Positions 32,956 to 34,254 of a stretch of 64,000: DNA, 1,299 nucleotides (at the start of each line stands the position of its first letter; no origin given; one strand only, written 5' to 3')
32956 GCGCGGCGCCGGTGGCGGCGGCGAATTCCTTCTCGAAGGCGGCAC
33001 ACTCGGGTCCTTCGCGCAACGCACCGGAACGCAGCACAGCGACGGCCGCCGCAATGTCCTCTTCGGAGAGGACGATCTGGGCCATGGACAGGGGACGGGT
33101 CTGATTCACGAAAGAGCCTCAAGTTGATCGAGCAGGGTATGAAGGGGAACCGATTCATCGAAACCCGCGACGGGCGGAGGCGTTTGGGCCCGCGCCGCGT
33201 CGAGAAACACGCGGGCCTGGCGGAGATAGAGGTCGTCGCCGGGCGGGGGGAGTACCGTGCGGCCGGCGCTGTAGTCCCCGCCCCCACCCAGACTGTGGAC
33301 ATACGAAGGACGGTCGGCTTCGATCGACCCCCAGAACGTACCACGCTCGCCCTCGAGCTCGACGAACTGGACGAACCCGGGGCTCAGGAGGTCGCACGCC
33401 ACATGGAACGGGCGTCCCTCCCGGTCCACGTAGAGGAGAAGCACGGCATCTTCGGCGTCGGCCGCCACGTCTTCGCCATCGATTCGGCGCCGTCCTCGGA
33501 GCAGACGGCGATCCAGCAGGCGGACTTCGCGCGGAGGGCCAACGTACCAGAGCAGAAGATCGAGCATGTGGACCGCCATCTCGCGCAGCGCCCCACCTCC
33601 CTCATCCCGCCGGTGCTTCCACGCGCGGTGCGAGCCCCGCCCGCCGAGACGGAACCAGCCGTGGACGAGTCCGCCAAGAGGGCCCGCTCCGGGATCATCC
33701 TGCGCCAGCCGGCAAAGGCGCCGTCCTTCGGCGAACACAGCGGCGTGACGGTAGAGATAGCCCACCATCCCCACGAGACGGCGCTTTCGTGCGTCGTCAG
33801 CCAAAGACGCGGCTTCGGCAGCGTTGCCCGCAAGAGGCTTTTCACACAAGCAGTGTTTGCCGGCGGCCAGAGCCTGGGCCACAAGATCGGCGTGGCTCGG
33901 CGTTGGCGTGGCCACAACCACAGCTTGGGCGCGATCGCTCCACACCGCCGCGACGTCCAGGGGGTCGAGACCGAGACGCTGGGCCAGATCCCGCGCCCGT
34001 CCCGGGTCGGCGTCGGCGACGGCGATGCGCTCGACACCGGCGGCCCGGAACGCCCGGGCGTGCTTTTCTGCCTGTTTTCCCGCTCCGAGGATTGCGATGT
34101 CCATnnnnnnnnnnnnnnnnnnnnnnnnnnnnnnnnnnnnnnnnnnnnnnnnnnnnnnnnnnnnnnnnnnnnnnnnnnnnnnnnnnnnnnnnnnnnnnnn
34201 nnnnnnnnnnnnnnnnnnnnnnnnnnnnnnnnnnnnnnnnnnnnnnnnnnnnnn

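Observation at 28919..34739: Six-gene, translationally coupled diacetamido-sugar glycan operon (wbpD-wbpB-wbpE-like, GT4, degT, pglC-like) without WbpA or an O-antigen polymerase in view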

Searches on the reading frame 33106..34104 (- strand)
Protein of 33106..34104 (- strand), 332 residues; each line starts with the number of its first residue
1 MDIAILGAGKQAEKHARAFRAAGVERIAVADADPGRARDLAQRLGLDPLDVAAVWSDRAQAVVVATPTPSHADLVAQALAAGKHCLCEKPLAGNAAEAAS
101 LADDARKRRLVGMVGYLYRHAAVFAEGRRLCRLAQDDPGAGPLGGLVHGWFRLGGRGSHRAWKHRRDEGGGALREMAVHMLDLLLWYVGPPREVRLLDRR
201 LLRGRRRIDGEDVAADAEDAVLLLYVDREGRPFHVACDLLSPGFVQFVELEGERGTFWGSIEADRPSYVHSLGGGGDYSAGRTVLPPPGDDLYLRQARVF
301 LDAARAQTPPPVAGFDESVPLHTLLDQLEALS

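Call 7: search_protein_families(library=pfam, proteins=[window:33106-34104:-], max_evalue=0.01)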
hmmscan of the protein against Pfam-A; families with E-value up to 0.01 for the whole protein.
window:33106-34104:- (332 aa): 7 families
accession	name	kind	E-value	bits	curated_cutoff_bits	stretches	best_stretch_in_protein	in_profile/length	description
PF01408.29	GFO_IDH_MocA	-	8.1e-21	75.4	24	1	2-116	2-120/120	Oxidoreductase family, NAD-binding Rossmann fold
PF22725.1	GFO_IDH_MocA_C3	-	7.6e-11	42.5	27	1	143-257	13-123/124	GFO/IDH/MocA C-terminal domain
PF03807.23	F420_oxidored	-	4e-07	31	21.6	1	3-78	2-79/94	NADP oxidoreductase coenzyme F420-dependent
PF02423.21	OCD_Mu_crystall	-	2.9e-05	23.6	24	1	3-109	132-242/314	Ornithine cyclodeaminase/mu-crystallin family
PF07991.19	KARI_N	-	6.9e-05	22.9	20.6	1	2-79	6-81/165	Acetohydroxy acid isomeroreductase, NADPH-binding domain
PF01488.26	Shikimate_DH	-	7.4e-05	23.3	24.3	1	3-66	15-83/138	Shikimate / quinate 5-dehydrogenase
PF02894.22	GFO_IDH_MocA_C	-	0.00012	22.4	22.9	1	161-206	31-72/218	Oxidoreductase family, C-terminal alpha/beta domain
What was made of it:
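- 33106..34104 (-): Gfo/Idh/MocA NAD-dependent sugar oxidoreductase, 332 aa. Proposed to generate the keto group for transamination. It belongs to a small clade distinct from WbpB/WlbA and GnnA. Pfam GFO_IDH_MocA plus the C3 domain (call 7).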

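Call 8: search_protein_families(library=ncbifam, proteins=[window:33106-34104:-], max_evalue=0.01)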
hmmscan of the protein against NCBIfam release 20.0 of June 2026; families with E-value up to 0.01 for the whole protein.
window:33106-34104:- (332 aa): 18 families
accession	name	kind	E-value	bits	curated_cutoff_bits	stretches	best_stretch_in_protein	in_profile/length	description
TIGR04380.1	myo_inos_iolG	equivalog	1.4e-21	76.7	355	1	1-257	2-250/330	inositol 2-dehydrogenase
NF052479.1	LevoglcsnDh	equivalog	4.5e-17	61.8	650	1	3-203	6-217/386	levoglucosan dehydrogenase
NF040723.1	UDP-GlcNAcDh_Arch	equivalog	2.9e-14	53.3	450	1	1-120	1-122/302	UDP-N-acetylglucosamine 3-dehydrogenase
NF052679.1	InsChiInosDhIolG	equivalog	1.2e-10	40.9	540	1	3-123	5-132/343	bifunctional inositol 2-dehydrogenase/D-chiro-inositol 1-dehydrogenase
NF058561.1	BT_2158_fam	equivalog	6.9e-08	31.5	750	1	57-114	95-152/487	glycoside 3-dehydrogenase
NF008607.0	PRK11579.1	subfamily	9.8e-08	31.4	330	1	59-195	65-196/346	oxidoreductase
NF041392.1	XylDh_Gfo6_Halo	equivalog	3.5e-07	29.4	350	1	56-119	80-143/350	D-xylose 1-dehydrogenase Gfo6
NF007574.0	PRK10206.1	equivalog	1.7e-05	24.1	352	1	58-111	65-118/345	oxidoreductase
NF005603.0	PRK07340.1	equivalog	7.9e-05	22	266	1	2-79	129-209/307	delta(1)-pyrroline-2-carboxylate reductase family protein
NF004017.0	PRK05479.1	equivalog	0.00039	19.3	336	1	2-79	19-94/337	ketol-acid reductoisomerase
NF006141.0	PRK08291.1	equivalog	0.0012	17.9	408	1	3-85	135-223/330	cyclodeaminase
NF058563.1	BT_2159_fam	equivalog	0.0016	17.5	650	1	2-114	2-118/350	disaccharide 3-dehydrogenase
NF000744.0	PRK00045.1-3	equivalog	0.0017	17.3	429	1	3-82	188-261/447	glutamyl-tRNA reductase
NF045512.1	PyrPipCarbRedLhpI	equivalog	0.003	16.8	400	1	2-85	125-210/298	bifunctional Delta(1)-pyrroline-2-carboxylate/Delta(1)-piperideine-2-carboxylate reductase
NF001319.0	PRK00258.3-3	equivalog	0.0033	16.5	252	1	3-67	125-193/279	shikimate dehydrogenase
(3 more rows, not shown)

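Call 10: search_solved_structures(query=window:33106-34104:-, max_evalue=0.001)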
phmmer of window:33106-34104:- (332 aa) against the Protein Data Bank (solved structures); distinct sequences matched with E-value up to 0.001: 63 (the best 60 are shown).
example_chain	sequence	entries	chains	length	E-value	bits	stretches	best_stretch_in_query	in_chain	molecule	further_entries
6a3f_A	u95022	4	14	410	3e-15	59.6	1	25-191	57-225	Putative dehydrogenase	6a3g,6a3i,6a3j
6nor_A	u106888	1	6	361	5.7e-15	58.7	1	2-197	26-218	Putative NAD dependent dehydrogenase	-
6jw6_A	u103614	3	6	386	1.6e-14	57.2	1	3-212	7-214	Dehydrogenase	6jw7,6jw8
4h3v_A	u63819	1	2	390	4.3e-14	55.8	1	54-189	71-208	Oxidoreductase domain protein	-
8w9s_A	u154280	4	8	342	6.1e-14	55.3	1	2-190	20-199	NADH-dependent dihydrogenase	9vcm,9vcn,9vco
3e18_A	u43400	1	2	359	3e-13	53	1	4-189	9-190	oxidoreductase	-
9m3d_B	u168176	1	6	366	1.1e-12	51.1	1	13-189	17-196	DgpA1 from W974-1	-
4hkt_A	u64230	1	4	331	2.9e-12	49.7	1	4-270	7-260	Inositol 2-dehydrogenase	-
4fb5_A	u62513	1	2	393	4.3e-12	49.2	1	3-198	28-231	Probable oxidoreductase protein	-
7xr9_A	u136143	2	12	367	6.8e-12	48.5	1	3-188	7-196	DgpA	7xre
4gqa_A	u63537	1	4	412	4.3e-11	45.9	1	2-206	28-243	NAD binding Oxidoreductase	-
1evj_A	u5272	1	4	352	5.5e-11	45.5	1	4-197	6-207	GLUCOSE-FRUCTOSE OXIDOREDUCTASE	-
3ezy_A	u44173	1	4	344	8.5e-11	44.9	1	3-320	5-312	Dehydrogenase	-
9m37_A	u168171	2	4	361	1.4e-10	44.2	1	4-192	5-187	P581a DgpA2 and isoorientin complex structure | Gfo/Idh/MocA family protein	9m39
5ya8_A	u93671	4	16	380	1.5e-10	44.1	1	2-257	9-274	Scyllo-inositol dehydrogenase with L-glucose dehydrogenase activity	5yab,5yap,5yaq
3q2i_A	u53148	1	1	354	4e-09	39.4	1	3-204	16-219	dehydrogenase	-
3q2k_A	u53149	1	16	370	2.6e-07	33.4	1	4-214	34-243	oxidoreductase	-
3o9z_A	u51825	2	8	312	1.6e-05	27.5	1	62-196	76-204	Lipopolysaccharide biosynthesis protein wbpB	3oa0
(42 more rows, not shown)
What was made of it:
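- On WbpA/B/E/D/I UDP-ManNAc3NAcA pathway: Thermus WbpB (3o9z) matches at 1.6e-5, while unrelated Gfo/Idh/MocA enzymes reach ~1e-15 (call 10).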

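Call 13: find_encoding_contigs(protein=window:33106-34104:-, flank=10000, max_places=6)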
Protein window:33106-34104:- (332 aa): 23 contigs read that carry it; 6 places shown.
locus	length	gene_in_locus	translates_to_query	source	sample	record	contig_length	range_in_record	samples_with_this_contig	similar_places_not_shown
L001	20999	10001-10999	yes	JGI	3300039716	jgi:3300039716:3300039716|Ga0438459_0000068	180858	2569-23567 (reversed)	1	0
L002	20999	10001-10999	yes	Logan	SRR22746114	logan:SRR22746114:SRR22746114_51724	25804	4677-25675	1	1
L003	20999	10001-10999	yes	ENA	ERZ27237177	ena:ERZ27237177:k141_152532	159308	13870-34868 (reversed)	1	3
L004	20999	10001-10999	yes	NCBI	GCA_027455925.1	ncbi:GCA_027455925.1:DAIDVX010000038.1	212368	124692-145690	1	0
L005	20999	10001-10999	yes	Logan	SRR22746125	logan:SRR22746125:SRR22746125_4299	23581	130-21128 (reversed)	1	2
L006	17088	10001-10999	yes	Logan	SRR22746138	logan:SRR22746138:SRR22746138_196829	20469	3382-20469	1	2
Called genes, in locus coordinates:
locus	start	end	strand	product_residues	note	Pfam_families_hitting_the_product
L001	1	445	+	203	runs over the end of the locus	PF05137:PilN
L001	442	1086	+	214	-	PF04350:PilO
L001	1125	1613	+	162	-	PF04351:PilP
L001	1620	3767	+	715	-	PF11741:AMIN, PF07660:STN (weak), PF03958:Secretin_N, PF00263:Secretin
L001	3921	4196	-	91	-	-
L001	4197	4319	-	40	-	-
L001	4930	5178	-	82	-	-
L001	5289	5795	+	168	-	PF01202:SKI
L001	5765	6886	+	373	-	PF01761:DHQ_synthase, PF24621:DHQS_C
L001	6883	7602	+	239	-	PF00215:OMPdecase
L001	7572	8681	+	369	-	PF01208:URO-D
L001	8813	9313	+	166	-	PF00625:Guanylate_kin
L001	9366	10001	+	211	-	PF25087:GMPPB_C (faint), PF25084:LbH_EIF2B (faint), PF00132:Hexapep, PF14602:Hexapep_2 (weak)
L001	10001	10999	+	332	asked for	PF01408:GFO_IDH_MocA, PF03807:F420_oxidored (weak), PF22725:GFO_IDH_MocA_C3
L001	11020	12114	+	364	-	PF00155:Aminotran_1_2, PF01041:DegT_DnrJ_EryC1, PF01212:Beta_elim_lyase, PF01053:Cys_Met_Meta_PP (weak)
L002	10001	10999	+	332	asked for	PF01408:GFO_IDH_MocA, PF03807:F420_oxidored (weak), PF22725:GFO_IDH_MocA_C3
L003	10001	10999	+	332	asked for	PF01408:GFO_IDH_MocA, PF03807:F420_oxidored (weak), PF22725:GFO_IDH_MocA_C3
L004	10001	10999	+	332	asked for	PF01408:GFO_IDH_MocA, PF03807:F420_oxidored (weak), PF22725:GFO_IDH_MocA_C3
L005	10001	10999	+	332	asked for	PF01408:GFO_IDH_MocA, PF03807:F420_oxidored (weak), PF22725:GFO_IDH_MocA_C3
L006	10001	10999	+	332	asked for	PF01408:GFO_IDH_MocA, PF03807:F420_oxidored (weak), PF22725:GFO_IDH_MocA_C3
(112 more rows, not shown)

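Call 18: find_homologous_proteins(query=window:33106-34104:-, max_evalue=1e-10)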
Query window:33106-34104:- (332 aa): 93 proteins with E <= 1e-10 among 8000 candidates.
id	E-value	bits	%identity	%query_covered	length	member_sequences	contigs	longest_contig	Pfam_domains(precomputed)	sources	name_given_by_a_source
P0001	1.8e-212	723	98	100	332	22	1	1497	PF01408.29,PF22725.2,PF03807.24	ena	-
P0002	3.1e-167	574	78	100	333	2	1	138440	PF01408.29,PF22725.2,PF02894.23,PF03807.24,PF01488.27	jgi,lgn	jgi:predicted dehydrogenase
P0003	3.2e-163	561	77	99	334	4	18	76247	PF01408.29,PF22725.2,PF03807.24,PF01488.27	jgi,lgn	jgi:predicted dehydrogenase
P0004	1.6e-141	490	72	99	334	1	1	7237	PF01408.29,PF22725.2,PF01488.27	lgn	-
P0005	1.1e-130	454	65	100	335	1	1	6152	PF01408.29,PF22725.2,PF02894.23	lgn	-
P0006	8.9e-122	425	87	66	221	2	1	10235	PF22725.2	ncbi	-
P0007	5.0e-84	301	44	99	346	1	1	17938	PF01408.29,PF22725.2,PF02894.23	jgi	jgi:UDP-N-acetyl-2-amino-2-deoxyglucuronate dehydrogenase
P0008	2.4e-75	272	45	100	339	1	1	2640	PF01408.29,PF22725.2,PF02894.23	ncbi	ncbi:MAG: Gfo/Idh/MocA family oxidoreductase [Pseudomonadota bacterium]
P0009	6.0e-71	258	44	99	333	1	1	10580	PF01408.29,PF22725.2,PF02894.23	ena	-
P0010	1.2e-70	257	43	98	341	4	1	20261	PF01408.29,PF22725.2,PF02894.23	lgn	-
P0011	1.5e-68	250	44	93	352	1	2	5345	PF01408.29,PF22725.2,PF02894.23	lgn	-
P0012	1.1e-66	244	41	98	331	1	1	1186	PF01408.29,PF22725.2,PF02894.23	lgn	-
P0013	7.4e-66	241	41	99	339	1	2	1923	PF01408.29,PF22725.2,PF02894.23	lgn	-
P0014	7.6e-66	241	40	98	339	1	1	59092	PF01408.29,PF22725.2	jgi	-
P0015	2.6e-64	236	41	98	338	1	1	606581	PF01408.29,PF22725.2,PF02894.23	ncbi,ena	-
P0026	4.9e-57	212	39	99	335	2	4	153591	PF01408.29,PF22725.2,PF02894.23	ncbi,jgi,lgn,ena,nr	ncbi:MAG: hypothetical protein CVU57_11960 [Deltaproteobacteria bacterium HGW-Deltaproteobacteria-15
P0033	1.5e-54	204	39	98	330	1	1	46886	PF01408.29,PF22725.2,PF02894.23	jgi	jgi:predicted dehydrogenase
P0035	6.0e-53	198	41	91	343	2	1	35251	PF01408.29,PF22725.2,PF02894.23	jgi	jgi:predicted dehydrogenase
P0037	1.0e-51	194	35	99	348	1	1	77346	PF01408.29,PF22725.2,PF02894.23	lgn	-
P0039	4.1e-43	166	42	79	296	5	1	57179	PF01408.29,PF22725.2,PF02894.23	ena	-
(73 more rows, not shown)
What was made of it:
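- JGI named one clade member 'UDP-N-acetyl-2-amino-2-deoxyglucuronate dehydrogenase' (call 18).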

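Call 19: find_encoding_contigs(protein=P0002, flank=10000, max_places=1)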
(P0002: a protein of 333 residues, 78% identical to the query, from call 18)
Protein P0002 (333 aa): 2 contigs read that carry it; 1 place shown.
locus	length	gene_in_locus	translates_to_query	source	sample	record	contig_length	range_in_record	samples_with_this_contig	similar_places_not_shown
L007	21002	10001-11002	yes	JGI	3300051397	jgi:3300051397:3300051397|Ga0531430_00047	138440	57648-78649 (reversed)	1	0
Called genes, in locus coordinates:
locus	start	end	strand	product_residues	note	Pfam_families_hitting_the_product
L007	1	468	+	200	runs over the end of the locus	PF05137:PilN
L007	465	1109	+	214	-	PF04350:PilO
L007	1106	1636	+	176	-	PF04351:PilP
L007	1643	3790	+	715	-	PF11741:AMIN (weak), PF07660:STN (weak), PF03958:Secretin_N, PF00263:Secretin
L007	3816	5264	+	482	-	-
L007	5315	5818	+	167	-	PF01202:SKI, PF13238:AAA_18 (weak)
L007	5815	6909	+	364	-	PF13685:Fe-ADH_2, PF01761:DHQ_synthase, PF24621:DHQS_C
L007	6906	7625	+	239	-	PF00215:OMPdecase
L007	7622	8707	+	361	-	PF01208:URO-D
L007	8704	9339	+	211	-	PF00625:Guanylate_kin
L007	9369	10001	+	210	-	PF25084:LbH_EIF2B (faint), PF14602:Hexapep_2 (faint), PF25087:GMPPB_C (faint), PF00132:Hexapep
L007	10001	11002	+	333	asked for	PF01408:GFO_IDH_MocA, PF01488:Shikimate_DH (weak), PF03807:F420_oxidored (weak), PF22725:GFO_IDH_MocA_C3, PF02894:GFO_IDH_MocA_C (weak)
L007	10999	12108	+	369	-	PF01041:DegT_DnrJ_EryC1, PF01212:Beta_elim_lyase, PF00155:Aminotran_1_2, PF01053:Cys_Met_Meta_PP (weak)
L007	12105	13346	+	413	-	PF13579:Glyco_trans_4_4, PF00534:Glycos_transf_1, PF13692:Glyco_trans_1_4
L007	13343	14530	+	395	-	PF00155:Aminotran_1_2, PF01041:DegT_DnrJ_EryC1, PF01212:Beta_elim_lyase (weak)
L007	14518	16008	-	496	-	PF08401:ArdcN (weak), PF06114:Peptidase_M78 (weak)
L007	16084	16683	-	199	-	PF00596:Aldolase_II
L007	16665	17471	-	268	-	PF00149:Metallophos, PF12850:Metallophos_2 (weak)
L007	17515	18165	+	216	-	PF01596:Methyltransf_3, PF13578:Methyltransf_24, PF13649:Methyltransf_25 (faint)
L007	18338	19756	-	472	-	PF05221:AdoHcyase, PF00670:AdoHcyase_NAD, PF02826:2-Hacid_dh_C (weak)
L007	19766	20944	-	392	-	PF00438:S-AdoMet_synt_N, PF02772:S-AdoMet_synt_M, PF02773:S-AdoMet_synt_C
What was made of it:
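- Checked: The same 1/4/4/4/4 overlap pattern is kept in relative L007 (call 19).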

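Call 20: find_encoding_contigs(protein=P0015, flank=10000, max_places=1)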
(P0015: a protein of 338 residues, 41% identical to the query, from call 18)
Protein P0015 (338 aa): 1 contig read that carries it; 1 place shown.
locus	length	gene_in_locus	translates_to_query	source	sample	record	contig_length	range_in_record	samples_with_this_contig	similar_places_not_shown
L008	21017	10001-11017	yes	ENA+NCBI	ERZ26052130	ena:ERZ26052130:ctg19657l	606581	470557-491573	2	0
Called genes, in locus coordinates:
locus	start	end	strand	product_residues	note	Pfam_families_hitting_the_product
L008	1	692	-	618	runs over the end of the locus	PF13231:PMT_2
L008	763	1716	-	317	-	PF13489:Methyltransf_23, PF13847:Methyltransf_31 (weak), PF08241:Methyltransf_11, PF08242:Methyltransf_12, PF13649:Methyltransf_25 (weak)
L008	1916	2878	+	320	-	PF00149:Metallophos, PF12850:Metallophos_2 (weak)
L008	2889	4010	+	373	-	PF01041:DegT_DnrJ_EryC1 (faint)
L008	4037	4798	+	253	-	PF01522:Polysacc_deac_1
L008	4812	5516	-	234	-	PF00535:Glycos_transf_2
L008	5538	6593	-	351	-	PF04055:Radical_SAM, PF13186:SPASM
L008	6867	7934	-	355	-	PF13480:Acetyltransf_6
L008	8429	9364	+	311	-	PF01073:3Beta_HSD (weak), PF01370:Epimerase, PF04321:RmlD_sub_bind, PF13460:NAD_binding_10 (weak), PF16363:GDP_Man_Dehyd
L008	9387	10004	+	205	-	PF25084:LbH_EIF2B, PF25087:GMPPB_C (weak), PF00132:Hexapep, PF14602:Hexapep_2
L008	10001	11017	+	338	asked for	PF01408:GFO_IDH_MocA, PF22725:GFO_IDH_MocA_C3, PF02894:GFO_IDH_MocA_C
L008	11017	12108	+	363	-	PF00155:Aminotran_1_2 (weak), PF01041:DegT_DnrJ_EryC1, PF01212:Beta_elim_lyase, PF01053:Cys_Met_Meta_PP (weak)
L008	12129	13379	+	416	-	PF13439:Glyco_transf_4, PF13579:Glyco_trans_4_4, PF00534:Glycos_transf_1, PF13692:Glyco_trans_1_4, PF13524:Glyco_trans_1_2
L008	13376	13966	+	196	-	PF02397:Bac_transf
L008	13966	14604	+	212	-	PF17836:PglD_N, PF14602:Hexapep_2 (faint), PF25087:GMPPB_C (faint), PF00132:Hexapep (weak)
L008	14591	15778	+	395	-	PF01041:DegT_DnrJ_EryC1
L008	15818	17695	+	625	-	PF13727:CoA_binding_3, PF01488:Shikimate_DH (faint), PF01073:3Beta_HSD, PF01370:Epimerase, PF02719:Polysacc_synt_2, PF04321:RmlD_sub_bind, PF07993:NAD_binding_4 (weak), PF16363:GDP_Man_Dehyd, +1 more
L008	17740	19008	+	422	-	PF04932:Wzy_C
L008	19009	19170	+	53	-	-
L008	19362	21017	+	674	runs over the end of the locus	PF04851:ResIII, PF17757:UvrB_inter, PF27431:UvrB_3rd, PF00271:Helicase_C, PF12344:UvrB, PF02151:UVR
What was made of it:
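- Closest known: Campylobacter/Neisseria pgl initiation module. Same: The distant locus L008 has the full PglC-D-E-F-like set after the same trio and GT4 (call 20).
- L008 carries the trio, a GT4, then PglC-PglD-PglE-PglF-like genes and a Wzy_C protein (call 20). In L008 the equivalent block ends with a Wzy_C-family protein, the family that also contains PglL-type transferases (call 20).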

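Call 21: find_encoding_contigs(protein=P0026, flank=10000, max_places=1)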
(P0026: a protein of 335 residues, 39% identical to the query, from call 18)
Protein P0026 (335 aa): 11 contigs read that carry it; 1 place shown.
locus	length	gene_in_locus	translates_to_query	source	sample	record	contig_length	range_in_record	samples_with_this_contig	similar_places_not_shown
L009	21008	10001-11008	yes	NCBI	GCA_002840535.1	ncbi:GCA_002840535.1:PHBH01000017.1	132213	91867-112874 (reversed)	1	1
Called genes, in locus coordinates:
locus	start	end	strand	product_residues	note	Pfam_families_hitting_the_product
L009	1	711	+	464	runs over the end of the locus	PF04932:Wzy_C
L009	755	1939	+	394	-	PF20706:GT4-conflict, PF00534:Glycos_transf_1, PF13692:Glyco_trans_1_4, PF13524:Glyco_trans_1_2 (weak)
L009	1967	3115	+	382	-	PF02350:Epimerase_2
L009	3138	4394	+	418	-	PF00534:Glycos_transf_1, PF13692:Glyco_trans_1_4 (weak)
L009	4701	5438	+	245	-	PF13489:Methyltransf_23, PF13847:Methyltransf_31, PF08241:Methyltransf_11, PF08242:Methyltransf_12, PF13649:Methyltransf_25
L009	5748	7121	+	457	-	PF01370:Epimerase, PF16363:GDP_Man_Dehyd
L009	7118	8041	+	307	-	PF01073:3Beta_HSD, PF01370:Epimerase, PF02719:Polysacc_synt_2, PF04321:RmlD_sub_bind, PF08659:KR (weak), PF16363:GDP_Man_Dehyd, PF07993:NAD_binding_4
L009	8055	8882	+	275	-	PF00535:Glycos_transf_2, PF10111:Glyco_tranf_2_2, PF13641:Glyco_tranf_2_3, PF13632:Glyco_trans_2_3 (faint)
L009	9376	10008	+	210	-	PF14602:Hexapep_2 (faint), PF21711:DCTN5 (faint), PF25084:LbH_EIF2B (faint), PF25087:GMPPB_C (faint), PF00132:Hexapep (weak)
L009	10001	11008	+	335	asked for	PF01408:GFO_IDH_MocA, PF02894:GFO_IDH_MocA_C, PF22725:GFO_IDH_MocA_C3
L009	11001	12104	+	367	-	PF00155:Aminotran_1_2, PF01041:DegT_DnrJ_EryC1, PF00266:Aminotran_5, PF01212:Beta_elim_lyase, PF01053:Cys_Met_Meta_PP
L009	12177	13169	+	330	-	PF01209:Ubie_methyltran (weak), PF13489:Methyltransf_23, PF13847:Methyltransf_31, PF08241:Methyltransf_11, PF08242:Methyltransf_12, PF13649:Methyltransf_25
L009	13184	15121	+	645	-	PF16126:DUF4838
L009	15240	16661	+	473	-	PF02397:Bac_transf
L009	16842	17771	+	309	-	PF08241:Methyltransf_11 (weak)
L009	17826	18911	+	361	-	PF00106:adh_short (faint), PF01073:3Beta_HSD, PF01370:Epimerase, PF02719:Polysacc_synt_2, PF04321:RmlD_sub_bind, PF05368:NmrA (weak), PF16363:GDP_Man_Dehyd, PF13460:NAD_binding_10, +1 more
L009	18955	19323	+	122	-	PF05635:23S_rRNA_IVP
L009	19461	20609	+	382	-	PF01370:Epimerase, PF16363:GDP_Man_Dehyd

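Call 23: find_encoding_contigs(protein=P0007, flank=10000, max_places=1)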
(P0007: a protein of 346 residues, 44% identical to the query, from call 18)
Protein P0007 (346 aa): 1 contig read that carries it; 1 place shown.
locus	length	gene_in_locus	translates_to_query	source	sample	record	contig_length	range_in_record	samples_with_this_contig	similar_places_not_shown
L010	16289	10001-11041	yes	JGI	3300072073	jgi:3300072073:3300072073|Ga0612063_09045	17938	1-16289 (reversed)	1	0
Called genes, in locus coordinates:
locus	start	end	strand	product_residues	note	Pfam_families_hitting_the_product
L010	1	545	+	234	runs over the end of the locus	PF00005:ABC_tran, PF13304:AAA_21 (faint)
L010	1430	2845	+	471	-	-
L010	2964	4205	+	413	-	PF01370:Epimerase, PF16363:GDP_Man_Dehyd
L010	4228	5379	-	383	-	PF00155:Aminotran_1_2, PF01041:DegT_DnrJ_EryC1, PF01212:Beta_elim_lyase, PF01053:Cys_Met_Meta_PP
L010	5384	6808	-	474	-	PF13579:Glyco_trans_4_4 (weak), PF13439:Glyco_transf_4 (weak), PF00534:Glycos_transf_1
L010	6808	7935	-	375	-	PF02350:Epimerase_2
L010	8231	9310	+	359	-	-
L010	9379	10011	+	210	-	PF25087:GMPPB_C (faint), PF25084:LbH_EIF2B (weak), PF00132:Hexapep, PF14602:Hexapep_2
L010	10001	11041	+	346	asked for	PF01408:GFO_IDH_MocA, PF02894:GFO_IDH_MocA_C, PF22725:GFO_IDH_MocA_C3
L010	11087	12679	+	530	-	PF04055:Radical_SAM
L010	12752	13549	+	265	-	PF01061:ABC2_membrane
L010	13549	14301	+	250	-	PF00005:ABC_tran, PF13304:AAA_21 (faint)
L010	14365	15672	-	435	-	PF13439:Glyco_transf_4, PF13579:Glyco_trans_4_4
